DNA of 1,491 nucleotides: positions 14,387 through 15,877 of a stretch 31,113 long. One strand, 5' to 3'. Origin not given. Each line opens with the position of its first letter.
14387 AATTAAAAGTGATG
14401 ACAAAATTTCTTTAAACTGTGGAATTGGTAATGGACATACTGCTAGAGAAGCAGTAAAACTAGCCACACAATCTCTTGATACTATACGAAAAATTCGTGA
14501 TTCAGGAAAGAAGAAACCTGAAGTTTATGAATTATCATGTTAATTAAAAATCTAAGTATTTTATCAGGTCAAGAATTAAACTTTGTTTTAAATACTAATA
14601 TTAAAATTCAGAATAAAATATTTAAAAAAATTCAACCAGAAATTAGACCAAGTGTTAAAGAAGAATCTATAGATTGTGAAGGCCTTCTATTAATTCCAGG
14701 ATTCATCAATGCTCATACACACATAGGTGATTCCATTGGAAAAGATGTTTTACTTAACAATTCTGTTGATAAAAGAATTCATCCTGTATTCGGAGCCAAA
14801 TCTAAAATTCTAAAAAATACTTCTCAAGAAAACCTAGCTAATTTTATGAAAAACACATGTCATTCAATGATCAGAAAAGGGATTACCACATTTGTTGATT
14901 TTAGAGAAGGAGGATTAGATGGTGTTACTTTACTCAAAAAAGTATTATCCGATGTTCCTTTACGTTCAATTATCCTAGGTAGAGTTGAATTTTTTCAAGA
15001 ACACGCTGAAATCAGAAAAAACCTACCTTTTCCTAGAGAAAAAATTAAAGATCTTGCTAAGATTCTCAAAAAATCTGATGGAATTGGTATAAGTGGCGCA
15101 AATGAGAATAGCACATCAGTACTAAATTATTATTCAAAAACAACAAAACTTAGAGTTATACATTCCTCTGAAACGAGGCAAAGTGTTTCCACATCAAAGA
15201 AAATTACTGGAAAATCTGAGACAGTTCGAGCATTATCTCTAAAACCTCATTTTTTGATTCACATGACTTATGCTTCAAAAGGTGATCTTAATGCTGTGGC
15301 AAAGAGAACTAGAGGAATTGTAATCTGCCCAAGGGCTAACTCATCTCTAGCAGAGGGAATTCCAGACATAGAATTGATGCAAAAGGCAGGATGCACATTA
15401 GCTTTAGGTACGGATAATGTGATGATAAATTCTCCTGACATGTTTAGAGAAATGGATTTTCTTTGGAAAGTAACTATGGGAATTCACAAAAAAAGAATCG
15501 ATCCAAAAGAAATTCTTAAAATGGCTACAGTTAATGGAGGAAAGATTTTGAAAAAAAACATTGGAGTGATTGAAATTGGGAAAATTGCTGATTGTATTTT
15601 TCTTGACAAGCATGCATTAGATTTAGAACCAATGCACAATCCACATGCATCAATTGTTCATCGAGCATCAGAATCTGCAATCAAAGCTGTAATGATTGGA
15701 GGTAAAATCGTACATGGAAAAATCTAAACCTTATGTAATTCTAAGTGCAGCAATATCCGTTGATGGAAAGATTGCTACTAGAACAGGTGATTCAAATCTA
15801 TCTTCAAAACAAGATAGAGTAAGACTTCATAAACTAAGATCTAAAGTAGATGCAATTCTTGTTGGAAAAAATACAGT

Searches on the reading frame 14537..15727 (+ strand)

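Call 98: search_protein_families(library=pfam, proteins=[window:14537-15727:+], max_evalue=0.00001)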
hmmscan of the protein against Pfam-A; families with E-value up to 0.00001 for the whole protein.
window:14537-15727:+ (396 aa): 2 families
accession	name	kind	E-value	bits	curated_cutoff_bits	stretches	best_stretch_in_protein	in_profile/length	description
PF01979.26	Amidohydro_1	-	1.5e-41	143.3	25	1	52-392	2-345/345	Amidohydrolase family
PF07969.17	Amidohydro_3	-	2.5e-16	60.6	29.7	1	236-393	305-472/472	Amidohydrolase family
